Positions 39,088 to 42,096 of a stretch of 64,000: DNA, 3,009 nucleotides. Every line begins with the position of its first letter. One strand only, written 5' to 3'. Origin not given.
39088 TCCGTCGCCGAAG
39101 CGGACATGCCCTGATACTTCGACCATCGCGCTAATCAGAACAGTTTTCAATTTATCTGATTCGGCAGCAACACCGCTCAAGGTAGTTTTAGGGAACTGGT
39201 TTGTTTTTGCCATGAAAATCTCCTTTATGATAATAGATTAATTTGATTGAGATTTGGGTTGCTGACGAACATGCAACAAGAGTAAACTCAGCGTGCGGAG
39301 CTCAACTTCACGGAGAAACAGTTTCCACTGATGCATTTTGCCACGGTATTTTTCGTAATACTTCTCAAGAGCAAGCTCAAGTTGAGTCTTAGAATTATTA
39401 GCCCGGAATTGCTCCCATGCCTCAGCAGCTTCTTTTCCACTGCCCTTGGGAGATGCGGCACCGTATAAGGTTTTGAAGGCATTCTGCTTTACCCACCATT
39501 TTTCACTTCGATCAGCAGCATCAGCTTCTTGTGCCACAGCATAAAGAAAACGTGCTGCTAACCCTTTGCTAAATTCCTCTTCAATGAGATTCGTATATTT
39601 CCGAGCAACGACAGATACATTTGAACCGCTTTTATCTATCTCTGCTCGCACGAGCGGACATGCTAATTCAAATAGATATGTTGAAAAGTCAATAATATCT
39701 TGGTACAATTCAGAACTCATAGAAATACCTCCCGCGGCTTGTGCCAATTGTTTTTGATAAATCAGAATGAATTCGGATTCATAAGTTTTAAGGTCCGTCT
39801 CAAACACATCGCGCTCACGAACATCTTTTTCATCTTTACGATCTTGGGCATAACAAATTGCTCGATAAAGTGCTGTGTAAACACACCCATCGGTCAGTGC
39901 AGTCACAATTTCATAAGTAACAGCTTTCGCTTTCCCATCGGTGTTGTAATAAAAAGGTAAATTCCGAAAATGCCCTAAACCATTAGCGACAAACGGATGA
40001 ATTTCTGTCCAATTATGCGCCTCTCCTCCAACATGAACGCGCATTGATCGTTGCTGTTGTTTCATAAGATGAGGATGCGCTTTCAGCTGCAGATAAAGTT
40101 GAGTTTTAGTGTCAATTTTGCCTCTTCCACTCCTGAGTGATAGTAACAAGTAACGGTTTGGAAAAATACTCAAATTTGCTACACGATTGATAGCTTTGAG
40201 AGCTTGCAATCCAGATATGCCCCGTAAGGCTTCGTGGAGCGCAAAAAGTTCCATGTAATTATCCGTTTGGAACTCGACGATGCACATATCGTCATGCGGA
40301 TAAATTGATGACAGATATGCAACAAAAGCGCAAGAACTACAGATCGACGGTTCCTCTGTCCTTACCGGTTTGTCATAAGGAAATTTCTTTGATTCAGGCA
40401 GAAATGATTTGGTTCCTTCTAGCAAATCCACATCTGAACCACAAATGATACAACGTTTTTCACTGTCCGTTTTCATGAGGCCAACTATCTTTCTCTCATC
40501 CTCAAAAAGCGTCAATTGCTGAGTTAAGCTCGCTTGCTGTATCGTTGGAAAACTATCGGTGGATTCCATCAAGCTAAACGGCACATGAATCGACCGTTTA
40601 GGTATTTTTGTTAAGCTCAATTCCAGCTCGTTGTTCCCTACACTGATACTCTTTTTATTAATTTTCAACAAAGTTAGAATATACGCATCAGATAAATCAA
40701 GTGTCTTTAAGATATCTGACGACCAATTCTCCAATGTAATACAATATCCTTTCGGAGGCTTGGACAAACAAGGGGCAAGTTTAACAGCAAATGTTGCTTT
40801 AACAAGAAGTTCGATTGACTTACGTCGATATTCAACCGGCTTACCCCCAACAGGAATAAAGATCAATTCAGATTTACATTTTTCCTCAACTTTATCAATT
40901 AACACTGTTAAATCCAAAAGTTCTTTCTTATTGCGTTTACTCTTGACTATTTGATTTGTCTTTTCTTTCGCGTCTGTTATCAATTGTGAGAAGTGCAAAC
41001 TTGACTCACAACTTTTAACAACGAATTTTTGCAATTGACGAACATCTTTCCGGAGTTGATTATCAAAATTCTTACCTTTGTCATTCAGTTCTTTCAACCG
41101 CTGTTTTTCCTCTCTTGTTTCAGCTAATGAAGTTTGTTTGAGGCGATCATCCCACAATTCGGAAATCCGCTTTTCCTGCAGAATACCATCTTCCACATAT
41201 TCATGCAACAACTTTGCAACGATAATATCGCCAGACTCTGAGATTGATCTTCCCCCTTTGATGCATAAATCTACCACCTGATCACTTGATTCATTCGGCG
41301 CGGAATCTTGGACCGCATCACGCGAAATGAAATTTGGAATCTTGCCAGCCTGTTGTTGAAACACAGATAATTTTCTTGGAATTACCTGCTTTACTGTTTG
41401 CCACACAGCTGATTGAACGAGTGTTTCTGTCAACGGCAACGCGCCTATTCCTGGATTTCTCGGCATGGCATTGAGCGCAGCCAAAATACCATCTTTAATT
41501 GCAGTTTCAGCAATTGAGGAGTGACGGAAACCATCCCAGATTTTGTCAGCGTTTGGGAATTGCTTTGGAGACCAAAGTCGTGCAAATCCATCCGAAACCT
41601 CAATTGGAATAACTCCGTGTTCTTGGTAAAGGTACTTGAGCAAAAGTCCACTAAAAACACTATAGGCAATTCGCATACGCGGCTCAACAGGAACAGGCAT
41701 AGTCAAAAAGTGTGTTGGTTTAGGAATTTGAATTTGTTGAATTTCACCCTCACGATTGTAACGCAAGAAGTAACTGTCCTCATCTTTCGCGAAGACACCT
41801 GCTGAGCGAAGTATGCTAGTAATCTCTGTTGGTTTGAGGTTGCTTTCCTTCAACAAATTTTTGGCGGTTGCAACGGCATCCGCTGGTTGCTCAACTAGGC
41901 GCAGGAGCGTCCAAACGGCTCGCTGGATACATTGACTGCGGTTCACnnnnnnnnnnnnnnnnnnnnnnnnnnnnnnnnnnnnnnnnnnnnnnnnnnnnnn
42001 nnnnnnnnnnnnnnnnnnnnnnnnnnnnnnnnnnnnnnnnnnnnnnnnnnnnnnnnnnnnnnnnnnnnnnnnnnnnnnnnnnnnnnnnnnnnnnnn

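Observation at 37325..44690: Stand-alone type I-D-like Cas3/Cascade interference operon with a split HD nuclease and no Cas6, adaptation genes or CRISPR array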

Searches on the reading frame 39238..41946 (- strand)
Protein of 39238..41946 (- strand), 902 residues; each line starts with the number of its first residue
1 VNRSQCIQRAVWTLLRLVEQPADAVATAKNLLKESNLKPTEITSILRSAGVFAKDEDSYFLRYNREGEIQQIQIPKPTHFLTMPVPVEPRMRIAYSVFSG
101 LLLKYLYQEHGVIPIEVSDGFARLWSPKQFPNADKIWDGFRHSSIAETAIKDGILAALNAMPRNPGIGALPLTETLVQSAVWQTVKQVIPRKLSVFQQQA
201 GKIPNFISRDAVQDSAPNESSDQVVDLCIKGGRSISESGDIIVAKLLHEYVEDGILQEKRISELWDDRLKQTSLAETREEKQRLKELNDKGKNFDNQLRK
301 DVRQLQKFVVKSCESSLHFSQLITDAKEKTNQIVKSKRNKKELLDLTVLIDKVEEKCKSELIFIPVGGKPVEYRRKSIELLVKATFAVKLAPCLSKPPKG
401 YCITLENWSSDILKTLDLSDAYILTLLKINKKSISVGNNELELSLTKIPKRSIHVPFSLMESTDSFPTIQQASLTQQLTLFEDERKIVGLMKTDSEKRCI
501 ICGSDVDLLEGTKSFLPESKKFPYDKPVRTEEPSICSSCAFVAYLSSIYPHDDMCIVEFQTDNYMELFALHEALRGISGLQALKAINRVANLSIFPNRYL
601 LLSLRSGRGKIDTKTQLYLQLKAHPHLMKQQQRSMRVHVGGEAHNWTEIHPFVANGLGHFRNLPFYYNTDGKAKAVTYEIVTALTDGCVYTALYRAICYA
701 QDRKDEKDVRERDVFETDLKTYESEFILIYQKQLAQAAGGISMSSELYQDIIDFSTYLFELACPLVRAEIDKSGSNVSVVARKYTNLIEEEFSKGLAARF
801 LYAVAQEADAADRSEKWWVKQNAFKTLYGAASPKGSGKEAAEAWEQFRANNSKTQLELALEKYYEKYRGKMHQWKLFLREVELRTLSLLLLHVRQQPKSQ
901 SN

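Call 3: search_protein_families(library=pfam, proteins=[window:39238-41946:-], max_evalue=1)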
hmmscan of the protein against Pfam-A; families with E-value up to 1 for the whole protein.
window:39238-41946:- (902 aa): 1 family
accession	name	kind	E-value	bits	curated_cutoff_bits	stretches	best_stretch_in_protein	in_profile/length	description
PF08696.17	Dna2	-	0.099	12.8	22.4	1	238-333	84-175/204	DNA replication factor Dna2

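Call 4: search_protein_families(library=ncbifam, proteins=[window:39238-41946:-], max_evalue=1)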
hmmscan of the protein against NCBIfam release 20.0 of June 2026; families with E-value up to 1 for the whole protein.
window:39238-41946:- (902 aa): 0 families

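Call 5: search_protein_families(library=padloc, proteins=[window:39238-41946:-], max_evalue=1)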
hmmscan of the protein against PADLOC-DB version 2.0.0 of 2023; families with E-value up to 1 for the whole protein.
window:39238-41946:- (902 aa): 2 families
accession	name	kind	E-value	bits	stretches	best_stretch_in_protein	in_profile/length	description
PDLC01203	Cas8b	-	1.2e-73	246.8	2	303-727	248-664/688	CAS-I-B; effector_LS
PDLC01527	Cas8b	-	0.0005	16.5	1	530-570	420-460/759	CAS-I-B; effector_LS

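Call 9: find_encoding_contigs(protein=window:39238-41946:-, flank=10000, max_places=10)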
Protein window:39238-41946:- (902 aa): no gene with exactly this product is on record in the collection.

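Call 12: find_homologous_proteins(query=window:39238-41946:-, max_evalue=0.001)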
Query window:39238-41946:- (902 aa): 28 proteins with E <= 0.001 among 8000 candidates.
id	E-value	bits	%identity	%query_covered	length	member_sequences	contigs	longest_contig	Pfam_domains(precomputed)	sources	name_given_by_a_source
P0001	0.0e+0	2036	100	100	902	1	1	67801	-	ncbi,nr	ncbi:hypothetical protein C6501_17540 [Candidatus Poribacteria bacterium]|nr:MAG: hypothetical prote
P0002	0.0e+0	1762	86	100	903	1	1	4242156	-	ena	-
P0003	0.0e+0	1574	77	100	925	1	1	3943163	-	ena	-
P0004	0.0e+0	1553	77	100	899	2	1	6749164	-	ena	-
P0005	0.0e+0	1534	75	100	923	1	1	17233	-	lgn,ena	-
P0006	0.0e+0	1467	73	100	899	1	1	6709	-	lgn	-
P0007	0.0e+0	1439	71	100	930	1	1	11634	-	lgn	-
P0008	0.0e+0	1425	70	100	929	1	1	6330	-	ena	-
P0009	0.0e+0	1411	69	100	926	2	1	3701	-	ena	-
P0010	1.0e-297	1008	78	64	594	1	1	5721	-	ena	-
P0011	4.9e-184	632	40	99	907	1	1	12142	-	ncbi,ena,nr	ncbi:MAG: hypothetical protein OXT74_00845 [Candidatus Poribacteria bacterium]|nr:hypothetical prote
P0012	5.6e-182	625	39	100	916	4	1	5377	-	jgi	-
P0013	5.8e-182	625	40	99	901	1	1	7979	-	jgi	-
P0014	3.0e-180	619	42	67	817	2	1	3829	-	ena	-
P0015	8.9e-179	614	39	99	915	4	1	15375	-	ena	-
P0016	2.5e-178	613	38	99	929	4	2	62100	-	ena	-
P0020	3.4e-174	599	38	99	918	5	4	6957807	-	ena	-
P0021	1.1e-169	584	38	95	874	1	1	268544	-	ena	-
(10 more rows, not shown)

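Call 13: find_encoding_contigs(protein=P0002, flank=10000, max_places=3)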
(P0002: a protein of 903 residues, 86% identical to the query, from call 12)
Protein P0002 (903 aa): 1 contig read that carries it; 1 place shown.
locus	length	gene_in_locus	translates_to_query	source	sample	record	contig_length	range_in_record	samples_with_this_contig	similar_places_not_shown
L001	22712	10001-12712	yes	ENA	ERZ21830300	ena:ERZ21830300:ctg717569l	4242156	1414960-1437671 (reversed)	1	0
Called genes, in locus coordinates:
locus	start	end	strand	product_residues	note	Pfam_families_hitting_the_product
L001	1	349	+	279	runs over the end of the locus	PF05721:PhyH (weak)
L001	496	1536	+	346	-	PF01408:GFO_IDH_MocA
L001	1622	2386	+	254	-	PF00891:Methyltransf_2 (weak), PF01135:PCMT, PF13489:Methyltransf_23, PF01209:Ubie_methyltran, PF13847:Methyltransf_31, PF08241:Methyltransf_11, PF08242:Methyltransf_12, PF13649:Methyltransf_25, +1 more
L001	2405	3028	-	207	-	-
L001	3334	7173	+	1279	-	PF00034:Cytochrom_C (faint), PF07635:PSCyt1, PF07583:PSCyt2, PF07587:PSD1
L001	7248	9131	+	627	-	PF00270:DEAD, PF04851:ResIII, PF22590:Cas3-like_C_2, PF00271:Helicase_C (weak)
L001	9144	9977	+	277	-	-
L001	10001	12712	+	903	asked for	-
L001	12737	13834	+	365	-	PF18320:Csc2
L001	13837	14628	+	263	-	-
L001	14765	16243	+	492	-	PF07394:DUF1501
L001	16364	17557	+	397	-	PF01408:GFO_IDH_MocA, PF22725:GFO_IDH_MocA_C3 (weak)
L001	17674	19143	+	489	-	PF13175:AAA_15, PF13304:AAA_21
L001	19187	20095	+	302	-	PF13576:Pentapeptide_3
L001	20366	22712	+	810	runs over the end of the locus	PF00413:Peptidase_M10 (weak), PF00515:TPR_1 (weak), PF07719:TPR_2 (weak), PF23914:TPR_CcmH_CycH, PF13424:TPR_12 (weak), PF13424:TPR_12, PF13432:TPR_16, PF14559:TPR_19, +24 more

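Call 14: find_encoding_contigs(protein=P0004, flank=10000, max_places=3)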
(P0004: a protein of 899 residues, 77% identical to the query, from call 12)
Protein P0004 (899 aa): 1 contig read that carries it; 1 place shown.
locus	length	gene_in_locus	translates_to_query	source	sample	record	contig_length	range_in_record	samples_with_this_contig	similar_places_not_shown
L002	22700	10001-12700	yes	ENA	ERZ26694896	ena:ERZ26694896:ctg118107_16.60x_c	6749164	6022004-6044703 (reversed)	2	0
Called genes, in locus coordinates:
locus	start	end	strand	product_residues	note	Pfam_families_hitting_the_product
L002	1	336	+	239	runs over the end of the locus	-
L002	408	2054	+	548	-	PF00515:TPR_1 (weak), PF07719:TPR_2 (faint), PF13181:TPR_8 (faint), PF13371:TPR_9 (faint), PF13431:TPR_17 (faint), PF13414:TPR_11 (weak), PF04313:HSDR_N (weak)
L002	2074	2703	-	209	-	-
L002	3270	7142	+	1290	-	PF00034:Cytochrom_C (faint), PF07635:PSCyt1, PF07583:PSCyt2, PF07587:PSD1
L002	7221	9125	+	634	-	PF04851:ResIII, PF00270:DEAD, PF00271:Helicase_C (weak), PF22590:Cas3-like_C_2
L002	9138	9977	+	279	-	-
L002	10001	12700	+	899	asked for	-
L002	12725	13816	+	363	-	PF18320:Csc2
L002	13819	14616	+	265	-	-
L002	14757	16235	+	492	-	PF07394:DUF1501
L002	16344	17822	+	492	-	PF07394:DUF1501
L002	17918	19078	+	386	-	PF01408:GFO_IDH_MocA, PF22725:GFO_IDH_MocA_C3 (faint)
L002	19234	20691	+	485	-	PF13175:AAA_15, PF13304:AAA_21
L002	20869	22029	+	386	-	PF13576:Pentapeptide_3, PF00520:Ion_trans (weak), PF07885:Ion_trans_2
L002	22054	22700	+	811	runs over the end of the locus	PF00413:Peptidase_M10, PF23914:TPR_CcmH_CycH, PF13424:TPR_12 (weak), PF12569:NatA_aux_su (weak), PF13432:TPR_16 (weak), PF13424:TPR_12 (weak), PF13414:TPR_11 (weak), PF14559:TPR_19, +22 more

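Call 15: find_encoding_contigs(protein=P0020, flank=10000, max_places=4)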
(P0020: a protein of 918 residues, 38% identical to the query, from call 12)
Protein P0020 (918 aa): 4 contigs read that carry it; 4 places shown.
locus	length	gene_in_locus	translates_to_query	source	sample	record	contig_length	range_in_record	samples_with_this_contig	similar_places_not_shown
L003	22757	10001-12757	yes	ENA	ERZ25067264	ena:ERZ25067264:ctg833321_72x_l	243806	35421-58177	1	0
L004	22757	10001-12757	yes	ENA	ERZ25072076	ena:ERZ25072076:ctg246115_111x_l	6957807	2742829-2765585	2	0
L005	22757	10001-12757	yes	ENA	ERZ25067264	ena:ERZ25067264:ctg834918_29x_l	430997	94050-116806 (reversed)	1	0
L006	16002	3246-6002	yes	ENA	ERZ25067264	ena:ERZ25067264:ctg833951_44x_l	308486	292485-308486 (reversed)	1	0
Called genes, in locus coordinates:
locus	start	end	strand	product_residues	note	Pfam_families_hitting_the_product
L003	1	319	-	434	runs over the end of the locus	PF11013:DUF2851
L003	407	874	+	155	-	-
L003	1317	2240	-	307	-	-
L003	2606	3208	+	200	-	-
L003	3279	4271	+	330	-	PF13280:WYL, PF25583:WCX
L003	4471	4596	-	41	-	-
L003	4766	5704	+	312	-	PF27225:AF_1859_N, PF10040:CRISPR_Cas6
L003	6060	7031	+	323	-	PF13280:WYL, PF25583:WCX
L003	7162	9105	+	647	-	PF00270:DEAD, PF04851:ResIII (weak), PF00271:Helicase_C (weak), PF22590:Cas3-like_C_2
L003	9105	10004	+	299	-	-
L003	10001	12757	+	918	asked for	-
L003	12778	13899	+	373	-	PF18320:Csc2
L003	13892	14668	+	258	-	-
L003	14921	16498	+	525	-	PF13646:HEAT_2 (faint)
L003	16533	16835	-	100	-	-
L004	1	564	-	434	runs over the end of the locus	PF11013:DUF2851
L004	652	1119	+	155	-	-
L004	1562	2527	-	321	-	-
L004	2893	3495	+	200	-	-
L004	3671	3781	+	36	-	-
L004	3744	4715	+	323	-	PF13280:WYL, PF25583:WCX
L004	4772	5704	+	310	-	PF27225:AF_1859_N, PF10040:CRISPR_Cas6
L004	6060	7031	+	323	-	PF13280:WYL, PF25583:WCX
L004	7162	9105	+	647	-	PF00270:DEAD, PF04851:ResIII (weak), PF00271:Helicase_C (weak), PF22590:Cas3-like_C_2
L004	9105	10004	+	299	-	-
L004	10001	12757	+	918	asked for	-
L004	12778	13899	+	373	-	PF18320:Csc2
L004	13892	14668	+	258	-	-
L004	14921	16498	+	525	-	PF13646:HEAT_2 (faint), PF13174:TPR_6 (faint)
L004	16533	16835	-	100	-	-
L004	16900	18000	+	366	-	PF01867:Cas_Cas1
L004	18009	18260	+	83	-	PF09827:CRISPR_Cas2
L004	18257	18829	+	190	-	PF01930:Cas_Cas4, PF12705:PDDEXK_1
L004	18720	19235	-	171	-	-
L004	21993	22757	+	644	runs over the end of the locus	PF04542:Sigma70_r2, PF04539:Sigma70_r3 (weak), PF04545:Sigma70_r4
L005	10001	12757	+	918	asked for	-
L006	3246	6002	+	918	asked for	-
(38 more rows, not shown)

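Call 24: search_solved_structures(query=window:39238-41946:-, max_evalue=1)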
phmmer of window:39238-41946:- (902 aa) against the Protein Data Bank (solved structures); distinct sequences matched with E-value up to 1: 1.
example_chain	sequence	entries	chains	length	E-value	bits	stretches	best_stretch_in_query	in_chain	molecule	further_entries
4mru_A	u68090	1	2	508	1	10.3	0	851-889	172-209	SusD homolog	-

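Call 28: find_related_loci(query=A1, collection=genome_contigs, flank=10000)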
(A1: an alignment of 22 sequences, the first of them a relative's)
Query A1 (902 aa) in genome_contigs; peptide patterns used: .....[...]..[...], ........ (x = any residue, [..] = any of these).
136 stretches matched a pattern; 8 encode a relative of the query (tblastn E <= 1e-3); 7 distinct loci.
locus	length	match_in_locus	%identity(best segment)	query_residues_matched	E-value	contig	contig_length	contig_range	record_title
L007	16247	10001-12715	39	1-896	5e-178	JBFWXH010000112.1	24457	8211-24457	MAG: Candidatus Binatia bacterium isolate CA_2019_TPBS_136 NODE_9830_length_24457_cov_6.146938_TPBS, whole genome shotgu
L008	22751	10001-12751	37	1-894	1e-165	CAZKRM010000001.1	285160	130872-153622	MAG TPA_asm: uncultured Nitrospiraceae bacterium isolate SRP090828_co1_132 genome assembly, contig: NODE_1_length_285160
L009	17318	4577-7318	36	1-895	9e-165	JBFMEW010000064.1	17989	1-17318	MAG: Acidobacteriota bacterium isolate MAG255 MAG255_64, whole genome shotgun sequence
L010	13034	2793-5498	39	1-895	0e+0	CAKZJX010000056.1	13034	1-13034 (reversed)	MAG TPA_asm: uncultured Anaerolineae bacterium isolate SRR5214706_bin.105_CONCOCT_v1.1_MAG genome assembly, contig: ERZ1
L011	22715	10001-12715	38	1-894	0e+0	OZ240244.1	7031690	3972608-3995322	MAG: Candidatus Poribacteria bacterium isolate 530b1872-db39-4376-9dde-5bfc35f27194 genome assembly, chromosome: 1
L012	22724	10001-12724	36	1-894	5e-162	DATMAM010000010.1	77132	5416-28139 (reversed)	MAG TPA_asm: Candidatus Acidiferrales bacterium isolate SMAG_U13326 k141_124029, whole genome shotgun sequence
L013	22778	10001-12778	37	1-895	2e-170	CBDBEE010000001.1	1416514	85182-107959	MAG: Candidatus Poribacteria bacterium isolate 9eb15a66-94a6-4ca6-bf90-476f30333b94 genome assembly, contig: contig_1, w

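Call 34: search_protein_families(library=pfam, proteins=[L012:1879-4977:+, L012:4984-6549:+, L012:14642-15445:+, L012:16370-17149:-, L012:18297-19013:+, L012:19327-20370:-, L007:1389-2315:+, L007:2700-3590:+, L007:3464-4774:+, L007:6099-6809:+], max_evalue=0.001)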
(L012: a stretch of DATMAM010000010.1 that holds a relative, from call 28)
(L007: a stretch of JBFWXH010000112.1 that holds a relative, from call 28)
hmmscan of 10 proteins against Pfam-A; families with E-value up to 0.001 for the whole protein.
L012:1879-4977:+ (1032 aa): 3 families
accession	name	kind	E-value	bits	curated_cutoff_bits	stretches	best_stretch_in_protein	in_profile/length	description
PF00271.37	Helicase_C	-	1.2e-18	67.8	23.5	1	516-620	5-110/110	Helicase conserved C-terminal domain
PF00176.29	SNF2-rel_dom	-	3.3e-16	59.7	24.9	1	109-419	10-250/290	SNF2-related domain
PF13401.12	AAA_22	-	9.1e-05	23.2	27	0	124-278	13-124/130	AAA domain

L012:4984-6549:+ (521 aa): 0 families

L012:14642-15445:+ (267 aa): 0 families

L012:16370-17149:- (259 aa): 0 families

L012:18297-19013:+ (238 aa): 0 families

L012:19327-20370:- (347 aa): 0 families

L007:1389-2315:+ (308 aa): 1 family
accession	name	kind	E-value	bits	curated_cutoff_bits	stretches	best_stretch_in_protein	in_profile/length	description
PF03787.20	RAMPs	-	1.6e-19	71.6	22.1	1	13-297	2-186/189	RAMP superfamily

L007:2700-3590:+ (296 aa): 1 family
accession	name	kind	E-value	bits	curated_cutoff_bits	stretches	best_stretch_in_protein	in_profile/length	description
PF03787.20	RAMPs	-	1.2e-12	49.1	22.1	1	104-291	22-188/189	RAMP superfamily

L007:3464-4774:+ (436 aa): 2 families
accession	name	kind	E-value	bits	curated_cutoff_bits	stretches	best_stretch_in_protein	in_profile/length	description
PF23400.1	CARF_Card1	-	6.3e-20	72.1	24.6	1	46-188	1-145/146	Card1 CARF domain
PF09002.17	Card1_endonuc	-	5.1e-17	62.2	26.4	1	283-388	2-105/136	Card1-like, endonuclease domain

L007:6099-6809:+ (236 aa): 1 family
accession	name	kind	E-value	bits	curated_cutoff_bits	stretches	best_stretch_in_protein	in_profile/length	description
PF19502.5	DUF6036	-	3.2e-05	24.2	23.6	0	176-221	90-133/164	Nucleotidyltransferase of unknown function (DUF6036)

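Call 40: search_solved_structures(query=A1, max_evalue=1, show_alignments=1)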
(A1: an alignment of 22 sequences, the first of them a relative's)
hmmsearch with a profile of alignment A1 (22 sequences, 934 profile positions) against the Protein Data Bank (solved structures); distinct sequences matched with E-value up to 1: 0.

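Call 41: predict_structure(alignment_id=A1)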
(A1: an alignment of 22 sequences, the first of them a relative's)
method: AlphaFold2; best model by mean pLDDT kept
length: 902 residues; sequences in the alignment: 22
mean_pLDDT: 67.7   pTM: 0.57
mean pLDDT of the five models: 67.7, 67.4, 62.4, 62.0, 61.9
residues with pLDDT >= 90: 69; 70-90: 425; 50-70: 218; < 50: 190
segments of 3 or more residues with pLDDT < 50: 3-25, 39-74, 161-171, 213-217, 464-495, 511-531, 560-598, 605-609, 640-645, 896-902
pLDDT, mean of each block of 10 residues (from residue 1): 46 42 49 52 35 29 31 56 62 66 74 57 67 84 80 64 41 66 80 71 66 55 74 69 69 71 70 66 80 70 84 87 88 77 90 87 70 85 91 84 85 85 78 77 78 70 45 29 27 50 65 44 41 67 64 55 38 29 27 41 48 73 60 58 56 87 67 82 93 91 67 87 90 87 88 93 85 74 87 79 82 77 80 66 73 83 82 89 93 54 27
secondary structure, 60 per line:
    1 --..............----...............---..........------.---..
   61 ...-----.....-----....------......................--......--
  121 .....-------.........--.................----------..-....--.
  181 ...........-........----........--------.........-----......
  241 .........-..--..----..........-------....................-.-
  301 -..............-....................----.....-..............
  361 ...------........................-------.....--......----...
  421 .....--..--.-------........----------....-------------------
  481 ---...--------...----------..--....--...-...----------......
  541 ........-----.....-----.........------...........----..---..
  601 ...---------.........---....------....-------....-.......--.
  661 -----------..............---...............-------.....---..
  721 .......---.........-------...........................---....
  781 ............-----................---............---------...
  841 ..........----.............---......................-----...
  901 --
elements in order (helices of 4 or more, strands of 3 or more residues): H3-16 H21-35 H39-48 E59-63 E69-73 E79-82 H89-110 E113-118 E121-125 H133-141 H144-160 H174-177 H180-191 H193-200 E205-208 H209-212 H221-229 H235-249 H261-270 H278-297 H302-315 H317-336 E341-345 H347-360 E361-363 H370-393 E401-405 H410-413 H418-425 E440-447 E458-461 H512-515 H537-548 E554-558 H564-572 H579-589 E599-603 H613-621 H625-628 E635-638 E646-649 H651-657 H672-685 H689-703 H711-714 H719-727 H731-739 H747-773 H777-792 H798-813 H817-828 H838-850 H855-867 H871-892
